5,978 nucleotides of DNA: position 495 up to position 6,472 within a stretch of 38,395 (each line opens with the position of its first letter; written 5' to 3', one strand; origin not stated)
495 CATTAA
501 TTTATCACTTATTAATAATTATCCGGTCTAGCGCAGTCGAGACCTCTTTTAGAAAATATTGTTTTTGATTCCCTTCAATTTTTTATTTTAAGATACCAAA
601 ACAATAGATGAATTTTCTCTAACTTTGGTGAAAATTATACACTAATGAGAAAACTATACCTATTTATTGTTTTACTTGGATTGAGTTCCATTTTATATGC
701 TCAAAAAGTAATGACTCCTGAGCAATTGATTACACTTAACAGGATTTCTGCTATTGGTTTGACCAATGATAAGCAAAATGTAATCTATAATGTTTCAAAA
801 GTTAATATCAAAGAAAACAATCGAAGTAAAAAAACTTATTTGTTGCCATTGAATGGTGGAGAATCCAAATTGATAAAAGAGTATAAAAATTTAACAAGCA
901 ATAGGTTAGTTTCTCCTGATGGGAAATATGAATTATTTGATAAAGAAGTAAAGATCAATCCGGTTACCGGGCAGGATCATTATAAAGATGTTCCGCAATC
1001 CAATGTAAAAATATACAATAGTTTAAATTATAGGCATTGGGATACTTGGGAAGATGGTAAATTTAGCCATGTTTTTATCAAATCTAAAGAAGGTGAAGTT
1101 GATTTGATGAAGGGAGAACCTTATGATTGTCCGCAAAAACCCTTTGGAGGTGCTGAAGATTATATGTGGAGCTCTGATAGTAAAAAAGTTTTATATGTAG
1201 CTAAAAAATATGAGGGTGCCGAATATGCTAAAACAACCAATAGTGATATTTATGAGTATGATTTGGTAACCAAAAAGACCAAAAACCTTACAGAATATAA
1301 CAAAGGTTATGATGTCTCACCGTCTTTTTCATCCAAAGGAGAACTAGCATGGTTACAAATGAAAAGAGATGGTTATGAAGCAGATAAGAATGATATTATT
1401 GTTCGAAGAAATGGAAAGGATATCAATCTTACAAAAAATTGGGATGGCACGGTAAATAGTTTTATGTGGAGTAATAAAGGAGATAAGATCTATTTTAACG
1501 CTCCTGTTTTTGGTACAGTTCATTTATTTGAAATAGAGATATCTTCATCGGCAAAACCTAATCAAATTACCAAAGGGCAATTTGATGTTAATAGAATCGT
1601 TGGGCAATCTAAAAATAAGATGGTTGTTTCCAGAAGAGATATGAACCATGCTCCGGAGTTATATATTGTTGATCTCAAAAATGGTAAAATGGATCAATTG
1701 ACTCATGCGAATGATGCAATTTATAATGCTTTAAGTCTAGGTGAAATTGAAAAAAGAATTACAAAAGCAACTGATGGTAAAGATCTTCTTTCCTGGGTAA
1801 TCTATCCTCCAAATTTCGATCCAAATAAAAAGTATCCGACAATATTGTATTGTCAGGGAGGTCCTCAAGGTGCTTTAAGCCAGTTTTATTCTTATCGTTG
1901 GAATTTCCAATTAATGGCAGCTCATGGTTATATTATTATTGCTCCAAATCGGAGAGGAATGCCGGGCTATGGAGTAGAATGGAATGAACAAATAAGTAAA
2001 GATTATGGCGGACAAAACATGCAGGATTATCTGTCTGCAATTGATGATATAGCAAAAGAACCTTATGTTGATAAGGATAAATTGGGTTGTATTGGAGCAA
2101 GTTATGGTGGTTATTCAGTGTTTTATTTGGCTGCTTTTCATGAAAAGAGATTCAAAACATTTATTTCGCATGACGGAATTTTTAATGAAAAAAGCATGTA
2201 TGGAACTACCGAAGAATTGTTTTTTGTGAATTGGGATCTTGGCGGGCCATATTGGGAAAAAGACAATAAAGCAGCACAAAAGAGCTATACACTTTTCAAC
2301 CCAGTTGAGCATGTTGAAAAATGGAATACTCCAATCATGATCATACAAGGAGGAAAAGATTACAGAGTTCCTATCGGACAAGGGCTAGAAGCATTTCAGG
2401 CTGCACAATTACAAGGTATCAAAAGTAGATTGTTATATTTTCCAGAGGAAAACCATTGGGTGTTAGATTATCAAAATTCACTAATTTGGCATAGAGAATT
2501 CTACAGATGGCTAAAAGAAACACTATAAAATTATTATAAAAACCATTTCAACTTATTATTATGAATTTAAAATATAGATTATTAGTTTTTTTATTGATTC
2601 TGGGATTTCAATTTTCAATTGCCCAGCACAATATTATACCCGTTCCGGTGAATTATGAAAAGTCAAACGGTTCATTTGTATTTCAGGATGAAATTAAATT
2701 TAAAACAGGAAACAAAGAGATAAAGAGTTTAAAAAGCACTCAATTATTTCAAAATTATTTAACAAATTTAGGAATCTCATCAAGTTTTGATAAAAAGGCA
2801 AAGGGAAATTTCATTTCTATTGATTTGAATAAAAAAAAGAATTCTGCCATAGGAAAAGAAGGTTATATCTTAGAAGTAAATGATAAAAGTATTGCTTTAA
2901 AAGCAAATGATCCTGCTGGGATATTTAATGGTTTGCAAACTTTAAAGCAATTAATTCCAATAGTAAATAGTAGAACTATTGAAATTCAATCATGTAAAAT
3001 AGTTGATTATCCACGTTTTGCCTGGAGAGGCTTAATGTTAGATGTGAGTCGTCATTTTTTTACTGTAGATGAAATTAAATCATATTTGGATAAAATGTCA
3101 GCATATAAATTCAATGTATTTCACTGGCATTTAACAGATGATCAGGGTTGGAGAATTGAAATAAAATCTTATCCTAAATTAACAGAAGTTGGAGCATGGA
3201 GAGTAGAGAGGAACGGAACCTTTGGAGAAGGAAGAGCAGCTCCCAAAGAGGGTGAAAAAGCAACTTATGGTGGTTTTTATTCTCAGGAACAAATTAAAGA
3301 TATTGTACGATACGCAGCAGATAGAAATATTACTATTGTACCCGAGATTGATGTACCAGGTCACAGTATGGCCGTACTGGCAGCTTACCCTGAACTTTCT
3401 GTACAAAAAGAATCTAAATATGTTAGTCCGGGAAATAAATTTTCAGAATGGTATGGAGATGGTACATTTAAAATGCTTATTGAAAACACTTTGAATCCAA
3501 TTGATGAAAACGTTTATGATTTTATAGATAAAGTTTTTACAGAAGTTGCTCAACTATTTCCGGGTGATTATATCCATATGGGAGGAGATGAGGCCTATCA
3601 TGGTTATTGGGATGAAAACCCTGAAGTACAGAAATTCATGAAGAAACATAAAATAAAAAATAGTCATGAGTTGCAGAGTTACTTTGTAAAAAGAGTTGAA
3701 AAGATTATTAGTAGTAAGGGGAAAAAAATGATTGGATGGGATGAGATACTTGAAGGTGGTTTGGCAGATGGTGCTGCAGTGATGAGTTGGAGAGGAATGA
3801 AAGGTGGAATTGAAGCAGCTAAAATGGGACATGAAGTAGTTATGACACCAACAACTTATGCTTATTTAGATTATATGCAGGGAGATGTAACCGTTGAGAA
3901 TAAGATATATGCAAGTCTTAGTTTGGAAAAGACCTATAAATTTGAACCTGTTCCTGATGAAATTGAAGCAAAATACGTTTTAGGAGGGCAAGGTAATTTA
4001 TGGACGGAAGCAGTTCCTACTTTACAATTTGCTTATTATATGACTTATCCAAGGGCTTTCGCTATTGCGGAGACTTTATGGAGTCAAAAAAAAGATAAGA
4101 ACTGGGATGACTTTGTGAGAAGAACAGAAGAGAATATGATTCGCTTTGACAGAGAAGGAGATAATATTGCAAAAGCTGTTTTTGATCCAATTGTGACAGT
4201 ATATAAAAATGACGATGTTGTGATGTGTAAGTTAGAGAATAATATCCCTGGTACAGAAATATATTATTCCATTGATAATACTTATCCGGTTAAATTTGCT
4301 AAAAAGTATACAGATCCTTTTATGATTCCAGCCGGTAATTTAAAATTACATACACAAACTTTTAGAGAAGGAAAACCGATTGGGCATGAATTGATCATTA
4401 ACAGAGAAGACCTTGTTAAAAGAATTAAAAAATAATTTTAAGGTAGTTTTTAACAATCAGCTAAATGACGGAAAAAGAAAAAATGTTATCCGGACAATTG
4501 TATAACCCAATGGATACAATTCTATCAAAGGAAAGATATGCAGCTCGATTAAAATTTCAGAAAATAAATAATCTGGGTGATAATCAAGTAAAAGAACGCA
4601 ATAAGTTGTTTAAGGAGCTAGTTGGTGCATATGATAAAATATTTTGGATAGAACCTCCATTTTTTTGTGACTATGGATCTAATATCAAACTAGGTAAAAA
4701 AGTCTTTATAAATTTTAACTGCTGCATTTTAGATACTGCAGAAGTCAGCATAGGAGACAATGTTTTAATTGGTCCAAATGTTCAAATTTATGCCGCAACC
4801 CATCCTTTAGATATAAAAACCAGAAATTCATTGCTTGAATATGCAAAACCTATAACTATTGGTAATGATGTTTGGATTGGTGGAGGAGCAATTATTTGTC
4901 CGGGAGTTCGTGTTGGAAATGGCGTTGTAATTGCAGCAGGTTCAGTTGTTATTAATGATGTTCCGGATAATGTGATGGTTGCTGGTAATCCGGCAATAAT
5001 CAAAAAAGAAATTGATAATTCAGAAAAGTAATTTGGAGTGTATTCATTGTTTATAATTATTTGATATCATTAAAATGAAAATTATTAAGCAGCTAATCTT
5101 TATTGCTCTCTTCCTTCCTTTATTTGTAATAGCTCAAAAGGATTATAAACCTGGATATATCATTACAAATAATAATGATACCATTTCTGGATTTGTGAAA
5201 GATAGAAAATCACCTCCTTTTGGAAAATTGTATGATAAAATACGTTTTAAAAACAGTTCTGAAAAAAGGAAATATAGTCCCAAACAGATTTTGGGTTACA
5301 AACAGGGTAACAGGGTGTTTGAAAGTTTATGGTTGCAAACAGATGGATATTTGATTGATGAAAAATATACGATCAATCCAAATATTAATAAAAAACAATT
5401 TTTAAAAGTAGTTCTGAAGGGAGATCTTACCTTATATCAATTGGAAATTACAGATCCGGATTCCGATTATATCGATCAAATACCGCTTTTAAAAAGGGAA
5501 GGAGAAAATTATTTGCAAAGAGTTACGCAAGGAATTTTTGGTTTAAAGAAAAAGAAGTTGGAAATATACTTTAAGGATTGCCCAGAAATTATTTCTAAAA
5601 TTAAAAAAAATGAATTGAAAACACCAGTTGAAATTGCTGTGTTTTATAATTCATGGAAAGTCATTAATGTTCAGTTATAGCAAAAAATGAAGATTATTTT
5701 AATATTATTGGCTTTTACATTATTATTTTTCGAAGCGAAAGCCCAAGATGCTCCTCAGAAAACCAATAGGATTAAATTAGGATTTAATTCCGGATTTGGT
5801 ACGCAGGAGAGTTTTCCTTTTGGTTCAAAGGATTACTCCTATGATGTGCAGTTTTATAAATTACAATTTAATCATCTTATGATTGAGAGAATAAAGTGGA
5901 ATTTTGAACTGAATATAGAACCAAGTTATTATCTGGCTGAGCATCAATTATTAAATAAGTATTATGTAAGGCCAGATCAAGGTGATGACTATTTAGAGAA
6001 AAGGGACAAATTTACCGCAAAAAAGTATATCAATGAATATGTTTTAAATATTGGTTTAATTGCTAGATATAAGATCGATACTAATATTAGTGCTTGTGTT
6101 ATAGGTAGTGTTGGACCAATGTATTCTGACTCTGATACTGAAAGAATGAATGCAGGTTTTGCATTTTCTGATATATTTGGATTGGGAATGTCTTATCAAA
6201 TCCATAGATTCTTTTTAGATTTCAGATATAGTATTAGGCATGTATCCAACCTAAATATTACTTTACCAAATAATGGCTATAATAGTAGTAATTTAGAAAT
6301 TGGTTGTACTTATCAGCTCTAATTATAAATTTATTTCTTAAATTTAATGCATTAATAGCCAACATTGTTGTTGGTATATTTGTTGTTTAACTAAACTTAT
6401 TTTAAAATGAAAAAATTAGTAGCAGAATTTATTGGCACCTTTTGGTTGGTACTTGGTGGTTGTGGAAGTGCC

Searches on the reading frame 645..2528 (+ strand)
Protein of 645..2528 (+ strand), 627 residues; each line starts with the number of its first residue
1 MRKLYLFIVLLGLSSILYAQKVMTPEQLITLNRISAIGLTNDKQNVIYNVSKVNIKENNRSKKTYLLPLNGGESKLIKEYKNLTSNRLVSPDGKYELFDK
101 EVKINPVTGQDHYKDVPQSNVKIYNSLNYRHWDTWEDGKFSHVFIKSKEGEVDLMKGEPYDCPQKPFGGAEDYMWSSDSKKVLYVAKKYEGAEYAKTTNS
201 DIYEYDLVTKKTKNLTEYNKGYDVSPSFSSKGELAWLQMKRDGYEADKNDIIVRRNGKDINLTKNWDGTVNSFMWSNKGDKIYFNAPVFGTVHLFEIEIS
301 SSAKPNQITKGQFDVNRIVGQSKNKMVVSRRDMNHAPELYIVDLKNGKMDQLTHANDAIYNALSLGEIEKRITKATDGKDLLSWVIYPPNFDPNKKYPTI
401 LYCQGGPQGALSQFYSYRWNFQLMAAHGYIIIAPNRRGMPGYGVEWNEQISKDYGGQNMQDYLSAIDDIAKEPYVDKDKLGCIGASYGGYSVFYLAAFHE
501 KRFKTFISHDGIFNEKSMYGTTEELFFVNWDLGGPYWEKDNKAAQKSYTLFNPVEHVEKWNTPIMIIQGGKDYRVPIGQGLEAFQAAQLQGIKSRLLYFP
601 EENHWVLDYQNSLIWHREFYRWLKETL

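Call 5: search_protein_families(library=pfam, proteins=[window:645-2528:+])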
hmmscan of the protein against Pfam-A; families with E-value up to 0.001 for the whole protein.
window:645-2528:+ (627 aa): 7 families
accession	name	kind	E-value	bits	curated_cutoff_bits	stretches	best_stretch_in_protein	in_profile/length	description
PF00326.27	Peptidase_S9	-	2.4e-51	174.7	22.6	1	416-627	2-210/213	Prolyl oligopeptidase family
PF00561.26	Abhydrolase_1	-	5.5e-11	43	25.8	1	398-523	1-113/245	alpha/beta hydrolase fold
PF02129.25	Peptidase_S15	-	1.7e-10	41.5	23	1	377-517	1-134/262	X-Pro dipeptidyl-peptidase (S15 family)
PF00756.26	Esterase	-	1.5e-06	28.6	22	1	386-572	12-194/251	Putative esterase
PF20434.5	BD-FAE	-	2.7e-06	27.5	26.8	1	395-581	11-209/215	BD-FAE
PF01738.24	DLH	-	0.0005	20.2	21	0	425-604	38-186/217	Dienelactone hydrolase family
PF07224.18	Chlorophyllase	-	0.00052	19.3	26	1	394-500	39-138/301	Chlorophyllase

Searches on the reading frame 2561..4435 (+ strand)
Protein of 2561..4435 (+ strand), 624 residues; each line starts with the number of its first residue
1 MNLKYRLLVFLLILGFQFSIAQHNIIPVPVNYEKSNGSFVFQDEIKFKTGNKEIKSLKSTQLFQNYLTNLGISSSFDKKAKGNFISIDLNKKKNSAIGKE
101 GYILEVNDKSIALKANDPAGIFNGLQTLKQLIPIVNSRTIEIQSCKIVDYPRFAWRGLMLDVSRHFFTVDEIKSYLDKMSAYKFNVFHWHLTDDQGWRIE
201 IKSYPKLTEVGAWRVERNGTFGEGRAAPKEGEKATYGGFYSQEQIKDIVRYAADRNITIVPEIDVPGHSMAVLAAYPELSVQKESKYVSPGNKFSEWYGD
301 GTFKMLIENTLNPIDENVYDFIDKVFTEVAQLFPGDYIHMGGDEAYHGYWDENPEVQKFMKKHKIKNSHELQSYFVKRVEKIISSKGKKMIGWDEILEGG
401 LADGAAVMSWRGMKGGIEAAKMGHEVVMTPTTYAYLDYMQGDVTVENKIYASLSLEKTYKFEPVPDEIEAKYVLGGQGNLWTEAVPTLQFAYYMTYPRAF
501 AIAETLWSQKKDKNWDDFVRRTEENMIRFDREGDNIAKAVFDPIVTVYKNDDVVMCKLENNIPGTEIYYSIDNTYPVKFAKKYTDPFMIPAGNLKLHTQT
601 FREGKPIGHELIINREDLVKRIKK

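Call 5: search_protein_families(library=pfam, proteins=[window:2561-4435:+])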
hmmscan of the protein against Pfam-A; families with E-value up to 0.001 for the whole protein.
window:2561-4435:+ (624 aa): 5 families
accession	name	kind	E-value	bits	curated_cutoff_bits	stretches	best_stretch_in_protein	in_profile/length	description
PF00728.28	Glyco_hydro_20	-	7.5e-120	400.9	22.3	1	153-509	1-347/348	Glycosyl hydrolase family 20, catalytic domain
PF02838.20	Glyco_hydro_20b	-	6.9e-19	69.2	26.1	1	23-150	2-124/124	Glycosyl hydrolase family 20, domain 2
PF13287.12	Fn3_assoc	-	1.7e-07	31.7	23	1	557-605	2-49/59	Fn3 associated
PF14845.11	Glycohydro_20b2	-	4e-05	24.8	27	1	79-131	74-130/130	beta-acetyl hexosaminidase like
PF13290.12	CHB_HEX_C_1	-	0.00078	19.8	22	0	557-604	13-59/67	Chitobiase/beta-hexosaminidase C-terminal domain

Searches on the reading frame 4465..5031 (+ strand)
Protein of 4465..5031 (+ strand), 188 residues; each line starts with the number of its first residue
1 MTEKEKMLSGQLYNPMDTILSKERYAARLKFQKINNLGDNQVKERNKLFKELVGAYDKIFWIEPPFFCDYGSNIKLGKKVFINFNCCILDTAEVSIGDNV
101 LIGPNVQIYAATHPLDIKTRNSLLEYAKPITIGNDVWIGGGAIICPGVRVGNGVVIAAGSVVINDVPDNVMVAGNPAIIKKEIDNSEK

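Call 5: search_protein_families(library=pfam, proteins=[window:4465-5031:+])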
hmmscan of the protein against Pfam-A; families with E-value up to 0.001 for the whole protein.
window:4465-5031:+ (188 aa): 4 families
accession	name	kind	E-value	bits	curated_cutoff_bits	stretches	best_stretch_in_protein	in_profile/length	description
PF12464.13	Mac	-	6.6e-14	52.3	22.1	1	6-55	1-51/53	Maltose acetyltransferase hexapeptide capping motif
PF00132.30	Hexapep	-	2.5e-13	49.5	27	1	130-163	2-35/36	Bacterial transferase hexapeptide (six repeats)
PF14602.12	Hexapep_2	-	4.7e-09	36.2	27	1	129-162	1-32/34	Hexapeptide repeat of succinyl-transferase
PF25084.1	LbH_EIF2B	-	5.6e-05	23.5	54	0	73-166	15-97/105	EIF2B subunit epsilon LbH domain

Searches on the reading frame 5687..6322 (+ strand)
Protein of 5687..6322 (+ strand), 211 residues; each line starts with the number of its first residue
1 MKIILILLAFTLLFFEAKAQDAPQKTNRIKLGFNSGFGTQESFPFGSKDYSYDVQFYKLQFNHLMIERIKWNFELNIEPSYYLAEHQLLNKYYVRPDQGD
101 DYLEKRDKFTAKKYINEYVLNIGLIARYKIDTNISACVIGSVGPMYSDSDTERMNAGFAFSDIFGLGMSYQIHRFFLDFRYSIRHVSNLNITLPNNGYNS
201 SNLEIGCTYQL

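Call 5: search_protein_families(library=pfam, proteins=[window:5687-6322:+])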
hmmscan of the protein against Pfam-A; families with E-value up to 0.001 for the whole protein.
window:5687-6322:+ (211 aa): 2 families
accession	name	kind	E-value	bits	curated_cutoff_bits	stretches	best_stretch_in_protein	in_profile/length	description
PF09411.16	PagL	-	7.1e-10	39.6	23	1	138-206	63-134/136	Lipid A 3-O-deacylase (PagL)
PF13505.12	OMP_b-brl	-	0.00012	22.7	28.7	1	6-209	2-173/175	Outer membrane protein beta-barrel domain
